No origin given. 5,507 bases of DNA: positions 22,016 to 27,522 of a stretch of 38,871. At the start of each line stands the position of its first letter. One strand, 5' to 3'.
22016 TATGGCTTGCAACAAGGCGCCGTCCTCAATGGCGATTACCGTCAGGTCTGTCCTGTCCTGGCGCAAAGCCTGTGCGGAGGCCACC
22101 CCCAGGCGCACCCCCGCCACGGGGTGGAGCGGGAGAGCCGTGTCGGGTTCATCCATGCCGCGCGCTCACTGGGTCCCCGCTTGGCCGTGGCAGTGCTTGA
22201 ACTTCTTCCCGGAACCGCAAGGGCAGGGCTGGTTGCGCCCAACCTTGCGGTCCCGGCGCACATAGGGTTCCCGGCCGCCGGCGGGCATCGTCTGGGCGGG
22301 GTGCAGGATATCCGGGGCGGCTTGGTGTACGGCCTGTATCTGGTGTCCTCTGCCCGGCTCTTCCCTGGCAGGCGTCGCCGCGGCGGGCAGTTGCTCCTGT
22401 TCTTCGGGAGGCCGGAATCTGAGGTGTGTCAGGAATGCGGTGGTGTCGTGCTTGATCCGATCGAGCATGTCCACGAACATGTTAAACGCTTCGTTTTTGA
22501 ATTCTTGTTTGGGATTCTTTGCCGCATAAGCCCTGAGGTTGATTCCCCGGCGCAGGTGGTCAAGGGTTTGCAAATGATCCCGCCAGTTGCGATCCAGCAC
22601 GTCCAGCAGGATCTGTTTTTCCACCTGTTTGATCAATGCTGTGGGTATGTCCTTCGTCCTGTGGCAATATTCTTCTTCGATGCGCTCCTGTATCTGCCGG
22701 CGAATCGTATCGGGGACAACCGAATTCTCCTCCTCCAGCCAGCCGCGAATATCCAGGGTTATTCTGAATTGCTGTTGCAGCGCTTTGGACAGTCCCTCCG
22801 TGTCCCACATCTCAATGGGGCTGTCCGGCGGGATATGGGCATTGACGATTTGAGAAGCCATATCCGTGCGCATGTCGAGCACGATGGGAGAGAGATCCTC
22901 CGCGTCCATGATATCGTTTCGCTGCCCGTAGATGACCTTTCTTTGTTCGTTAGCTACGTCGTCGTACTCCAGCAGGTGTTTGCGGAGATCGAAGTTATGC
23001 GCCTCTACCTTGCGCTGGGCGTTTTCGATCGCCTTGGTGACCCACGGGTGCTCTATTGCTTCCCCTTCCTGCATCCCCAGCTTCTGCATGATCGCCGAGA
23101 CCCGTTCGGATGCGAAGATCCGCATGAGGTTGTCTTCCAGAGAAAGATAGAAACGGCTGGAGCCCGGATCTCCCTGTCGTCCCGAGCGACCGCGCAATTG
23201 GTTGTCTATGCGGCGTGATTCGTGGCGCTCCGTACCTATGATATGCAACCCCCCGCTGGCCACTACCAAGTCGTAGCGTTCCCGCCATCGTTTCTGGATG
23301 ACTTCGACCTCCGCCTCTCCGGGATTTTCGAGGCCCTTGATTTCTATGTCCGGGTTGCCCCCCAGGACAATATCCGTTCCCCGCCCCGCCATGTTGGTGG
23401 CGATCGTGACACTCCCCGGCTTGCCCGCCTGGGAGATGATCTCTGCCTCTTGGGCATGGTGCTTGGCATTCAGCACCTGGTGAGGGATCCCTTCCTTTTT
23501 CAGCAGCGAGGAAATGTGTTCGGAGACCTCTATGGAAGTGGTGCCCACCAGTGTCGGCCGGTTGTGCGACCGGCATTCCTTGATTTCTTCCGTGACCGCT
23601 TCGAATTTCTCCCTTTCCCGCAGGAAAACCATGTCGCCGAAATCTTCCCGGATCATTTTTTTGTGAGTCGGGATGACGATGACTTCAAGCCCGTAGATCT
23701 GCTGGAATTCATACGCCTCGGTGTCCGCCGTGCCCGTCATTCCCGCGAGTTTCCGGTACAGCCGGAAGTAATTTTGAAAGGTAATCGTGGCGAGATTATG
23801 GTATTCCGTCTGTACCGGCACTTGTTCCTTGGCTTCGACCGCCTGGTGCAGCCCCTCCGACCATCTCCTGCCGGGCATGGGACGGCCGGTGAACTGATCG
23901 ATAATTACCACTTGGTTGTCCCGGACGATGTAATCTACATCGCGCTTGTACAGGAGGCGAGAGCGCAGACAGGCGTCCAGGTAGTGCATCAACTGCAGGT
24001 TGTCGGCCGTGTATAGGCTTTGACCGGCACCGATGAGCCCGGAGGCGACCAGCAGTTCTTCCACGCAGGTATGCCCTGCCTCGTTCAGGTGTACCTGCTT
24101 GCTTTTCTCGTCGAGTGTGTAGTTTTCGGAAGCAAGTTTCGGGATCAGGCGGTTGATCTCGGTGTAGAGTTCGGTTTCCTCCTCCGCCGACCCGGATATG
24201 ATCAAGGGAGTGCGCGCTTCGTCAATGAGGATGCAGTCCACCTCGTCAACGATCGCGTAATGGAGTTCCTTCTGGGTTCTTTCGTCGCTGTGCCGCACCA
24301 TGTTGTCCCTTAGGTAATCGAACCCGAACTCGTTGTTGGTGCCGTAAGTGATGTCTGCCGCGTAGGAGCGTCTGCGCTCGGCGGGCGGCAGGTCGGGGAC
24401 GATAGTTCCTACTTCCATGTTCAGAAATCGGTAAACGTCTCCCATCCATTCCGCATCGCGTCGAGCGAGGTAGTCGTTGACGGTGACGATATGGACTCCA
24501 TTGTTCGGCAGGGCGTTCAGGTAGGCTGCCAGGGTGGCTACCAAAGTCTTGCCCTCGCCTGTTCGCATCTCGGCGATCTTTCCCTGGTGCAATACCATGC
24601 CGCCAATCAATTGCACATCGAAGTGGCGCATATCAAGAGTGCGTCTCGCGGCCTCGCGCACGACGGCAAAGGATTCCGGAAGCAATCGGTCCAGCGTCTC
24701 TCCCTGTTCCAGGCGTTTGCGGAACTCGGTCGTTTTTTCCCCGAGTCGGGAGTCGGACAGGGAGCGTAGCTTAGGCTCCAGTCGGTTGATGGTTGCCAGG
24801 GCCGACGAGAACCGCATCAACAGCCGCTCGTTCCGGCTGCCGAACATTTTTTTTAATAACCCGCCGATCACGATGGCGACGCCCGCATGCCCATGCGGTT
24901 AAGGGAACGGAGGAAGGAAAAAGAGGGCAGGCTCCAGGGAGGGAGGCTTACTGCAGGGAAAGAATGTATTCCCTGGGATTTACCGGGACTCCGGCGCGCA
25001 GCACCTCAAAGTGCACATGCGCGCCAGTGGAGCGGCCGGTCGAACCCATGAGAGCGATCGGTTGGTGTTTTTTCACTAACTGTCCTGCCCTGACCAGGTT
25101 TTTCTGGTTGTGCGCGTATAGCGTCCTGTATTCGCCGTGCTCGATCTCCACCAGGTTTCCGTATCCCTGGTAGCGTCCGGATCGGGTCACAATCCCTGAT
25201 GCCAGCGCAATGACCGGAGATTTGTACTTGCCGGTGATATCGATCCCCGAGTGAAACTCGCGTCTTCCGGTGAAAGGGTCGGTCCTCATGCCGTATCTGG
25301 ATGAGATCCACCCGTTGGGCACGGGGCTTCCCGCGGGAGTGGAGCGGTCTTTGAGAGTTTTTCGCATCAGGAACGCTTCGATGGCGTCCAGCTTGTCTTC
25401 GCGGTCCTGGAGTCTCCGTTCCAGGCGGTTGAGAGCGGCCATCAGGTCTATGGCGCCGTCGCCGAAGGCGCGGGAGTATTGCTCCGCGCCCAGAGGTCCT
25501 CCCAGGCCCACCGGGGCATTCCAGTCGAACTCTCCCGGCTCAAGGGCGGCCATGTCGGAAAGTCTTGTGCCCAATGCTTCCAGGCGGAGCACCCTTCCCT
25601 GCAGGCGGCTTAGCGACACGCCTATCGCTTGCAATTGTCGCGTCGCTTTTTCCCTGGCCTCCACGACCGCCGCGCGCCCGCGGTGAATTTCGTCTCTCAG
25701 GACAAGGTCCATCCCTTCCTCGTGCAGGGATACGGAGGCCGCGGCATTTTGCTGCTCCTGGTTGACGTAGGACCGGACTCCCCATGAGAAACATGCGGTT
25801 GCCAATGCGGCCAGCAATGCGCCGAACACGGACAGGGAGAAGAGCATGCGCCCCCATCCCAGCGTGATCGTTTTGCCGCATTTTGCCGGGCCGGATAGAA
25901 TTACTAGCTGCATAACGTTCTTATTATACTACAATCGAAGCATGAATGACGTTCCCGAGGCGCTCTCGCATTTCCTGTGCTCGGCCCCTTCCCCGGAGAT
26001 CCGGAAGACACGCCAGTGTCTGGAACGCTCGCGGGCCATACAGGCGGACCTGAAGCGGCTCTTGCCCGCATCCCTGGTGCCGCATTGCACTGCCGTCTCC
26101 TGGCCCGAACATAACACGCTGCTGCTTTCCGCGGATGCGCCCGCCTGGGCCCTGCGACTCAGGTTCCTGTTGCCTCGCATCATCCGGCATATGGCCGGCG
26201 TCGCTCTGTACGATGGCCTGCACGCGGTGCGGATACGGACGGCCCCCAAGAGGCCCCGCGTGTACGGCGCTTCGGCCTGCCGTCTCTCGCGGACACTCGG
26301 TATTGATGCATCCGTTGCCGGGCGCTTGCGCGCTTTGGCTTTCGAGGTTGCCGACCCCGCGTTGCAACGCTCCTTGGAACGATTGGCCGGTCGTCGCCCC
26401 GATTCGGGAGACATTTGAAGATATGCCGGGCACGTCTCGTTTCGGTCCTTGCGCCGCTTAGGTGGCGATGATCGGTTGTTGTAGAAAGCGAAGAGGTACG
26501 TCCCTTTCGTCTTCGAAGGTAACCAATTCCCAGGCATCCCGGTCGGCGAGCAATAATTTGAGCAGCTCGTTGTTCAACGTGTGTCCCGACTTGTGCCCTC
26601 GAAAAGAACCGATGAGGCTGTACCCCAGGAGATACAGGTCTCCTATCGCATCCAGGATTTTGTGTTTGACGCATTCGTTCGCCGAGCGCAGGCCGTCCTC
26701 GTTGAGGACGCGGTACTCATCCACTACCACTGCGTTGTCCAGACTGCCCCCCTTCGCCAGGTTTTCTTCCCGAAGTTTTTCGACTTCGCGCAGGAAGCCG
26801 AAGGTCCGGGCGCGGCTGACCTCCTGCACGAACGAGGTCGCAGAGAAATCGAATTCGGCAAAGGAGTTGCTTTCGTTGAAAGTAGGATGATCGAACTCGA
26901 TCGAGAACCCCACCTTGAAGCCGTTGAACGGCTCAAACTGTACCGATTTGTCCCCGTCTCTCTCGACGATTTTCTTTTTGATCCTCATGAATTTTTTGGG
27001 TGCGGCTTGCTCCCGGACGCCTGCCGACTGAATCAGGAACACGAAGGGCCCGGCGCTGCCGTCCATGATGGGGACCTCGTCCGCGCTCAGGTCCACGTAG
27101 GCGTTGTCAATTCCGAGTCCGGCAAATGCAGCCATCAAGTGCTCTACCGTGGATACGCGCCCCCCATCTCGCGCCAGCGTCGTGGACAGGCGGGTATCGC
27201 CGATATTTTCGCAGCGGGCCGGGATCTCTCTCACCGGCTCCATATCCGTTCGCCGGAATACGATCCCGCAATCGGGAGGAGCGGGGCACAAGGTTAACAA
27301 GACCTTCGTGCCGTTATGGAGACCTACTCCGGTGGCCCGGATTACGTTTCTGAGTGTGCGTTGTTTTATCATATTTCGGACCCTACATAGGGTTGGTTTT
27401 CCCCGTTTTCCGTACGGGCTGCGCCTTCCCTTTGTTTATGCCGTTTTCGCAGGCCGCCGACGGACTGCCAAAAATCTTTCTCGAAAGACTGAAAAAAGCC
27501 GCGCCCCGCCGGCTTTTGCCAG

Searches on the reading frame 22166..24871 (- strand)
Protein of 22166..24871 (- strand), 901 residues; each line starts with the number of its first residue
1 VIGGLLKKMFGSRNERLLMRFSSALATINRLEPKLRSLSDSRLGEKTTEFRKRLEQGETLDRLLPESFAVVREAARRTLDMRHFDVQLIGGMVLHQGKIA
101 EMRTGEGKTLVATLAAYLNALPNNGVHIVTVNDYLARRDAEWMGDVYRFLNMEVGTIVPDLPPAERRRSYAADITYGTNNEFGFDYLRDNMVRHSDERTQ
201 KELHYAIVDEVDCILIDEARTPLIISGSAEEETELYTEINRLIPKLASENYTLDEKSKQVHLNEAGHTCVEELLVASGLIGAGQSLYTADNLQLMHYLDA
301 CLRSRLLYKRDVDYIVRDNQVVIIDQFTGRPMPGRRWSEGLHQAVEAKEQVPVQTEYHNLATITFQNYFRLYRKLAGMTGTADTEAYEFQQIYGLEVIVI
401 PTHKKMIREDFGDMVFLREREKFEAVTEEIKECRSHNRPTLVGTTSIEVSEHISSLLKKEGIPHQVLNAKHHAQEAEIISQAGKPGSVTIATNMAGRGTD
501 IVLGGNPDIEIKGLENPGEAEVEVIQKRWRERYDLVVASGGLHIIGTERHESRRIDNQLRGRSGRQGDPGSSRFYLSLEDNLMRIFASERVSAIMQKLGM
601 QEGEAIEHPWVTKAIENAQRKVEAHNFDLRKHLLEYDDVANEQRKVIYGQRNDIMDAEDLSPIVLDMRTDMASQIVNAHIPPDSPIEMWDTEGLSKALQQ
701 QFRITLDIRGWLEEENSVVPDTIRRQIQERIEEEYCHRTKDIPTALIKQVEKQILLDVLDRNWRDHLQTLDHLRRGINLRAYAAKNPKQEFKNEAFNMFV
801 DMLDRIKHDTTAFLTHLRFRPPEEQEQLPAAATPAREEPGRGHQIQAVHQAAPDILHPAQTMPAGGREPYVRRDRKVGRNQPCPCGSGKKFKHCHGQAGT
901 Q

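Call 44: search_protein_families(library=pfam, max_evalue=0.00001, proteins=[window:22166-24871:-])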
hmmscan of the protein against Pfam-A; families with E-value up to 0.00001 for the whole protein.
window:22166-24871:- (901 aa): 5 families
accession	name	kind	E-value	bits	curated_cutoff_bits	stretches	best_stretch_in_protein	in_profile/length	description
PF07517.20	SecA_DEAD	-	3.9e-127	423.9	24.6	1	6-390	1-290/290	SecA DEAD-like domain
PF21090.3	P-loop_SecA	-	5.8e-90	300.8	27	1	406-603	2-205/205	SecA P-loop domain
PF07516.18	SecA_SW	-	3.7e-68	230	26.7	1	605-817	1-199/200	SecA Wing and Scaffold domain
PF01043.26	SecA_PP_bind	-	2e-36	125.4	23.5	1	232-346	2-110/110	SecA preprotein cross-linking domain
PF02810.21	SEC-C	-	3e-10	40.2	20.4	1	879-896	1-18/19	SEC-C motif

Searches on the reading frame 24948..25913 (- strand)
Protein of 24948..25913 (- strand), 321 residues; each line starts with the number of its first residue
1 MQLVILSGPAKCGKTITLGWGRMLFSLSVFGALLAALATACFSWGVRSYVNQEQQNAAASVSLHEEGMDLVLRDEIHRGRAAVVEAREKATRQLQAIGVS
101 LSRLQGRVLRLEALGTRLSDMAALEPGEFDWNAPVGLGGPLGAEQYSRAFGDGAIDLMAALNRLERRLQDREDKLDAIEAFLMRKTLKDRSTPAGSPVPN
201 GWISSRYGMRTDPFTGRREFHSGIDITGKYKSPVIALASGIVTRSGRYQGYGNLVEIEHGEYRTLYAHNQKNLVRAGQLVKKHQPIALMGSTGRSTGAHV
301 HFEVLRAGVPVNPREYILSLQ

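Call 44: search_protein_families(library=pfam, max_evalue=0.00001, proteins=[window:24948-25913:-])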
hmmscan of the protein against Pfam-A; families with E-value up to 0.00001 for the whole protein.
window:24948-25913:- (321 aa): 1 family
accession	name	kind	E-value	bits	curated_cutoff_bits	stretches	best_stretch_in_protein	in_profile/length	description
PF01551.29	Peptidase_M23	-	9.7e-31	106.3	28.7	1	220-313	2-96/96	Peptidase family M23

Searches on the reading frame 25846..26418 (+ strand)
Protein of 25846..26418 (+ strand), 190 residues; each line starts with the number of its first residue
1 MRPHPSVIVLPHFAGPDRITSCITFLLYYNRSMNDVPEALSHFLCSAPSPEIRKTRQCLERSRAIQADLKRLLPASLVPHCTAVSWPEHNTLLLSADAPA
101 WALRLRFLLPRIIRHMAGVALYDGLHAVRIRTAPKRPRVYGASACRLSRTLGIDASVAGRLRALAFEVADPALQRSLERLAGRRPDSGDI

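Call 44: search_protein_families(library=pfam, max_evalue=0.00001, proteins=[window:25846-26418:+])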
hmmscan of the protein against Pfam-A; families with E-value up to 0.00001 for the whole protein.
window:25846-26418:+ (190 aa): 1 family
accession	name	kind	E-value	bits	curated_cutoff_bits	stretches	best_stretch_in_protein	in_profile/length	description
PF05258.17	DciA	-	8.5e-09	36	24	1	61-118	21-77/89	Dna[CI] antecedent, DciA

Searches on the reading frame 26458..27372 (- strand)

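Call 6: search_protein_families(library=pfam, max_evalue=0.01, proteins=[window:26458-27372:-])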
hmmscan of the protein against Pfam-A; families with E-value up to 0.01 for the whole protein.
window:26458-27372:- (304 aa): 1 family
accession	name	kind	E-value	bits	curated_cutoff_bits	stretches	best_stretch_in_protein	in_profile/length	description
PF03331.19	LpxC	-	1.7e-106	356.1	27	1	4-275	1-267/268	UDP-3-O-acyl N-acetylglycosamine deacetylase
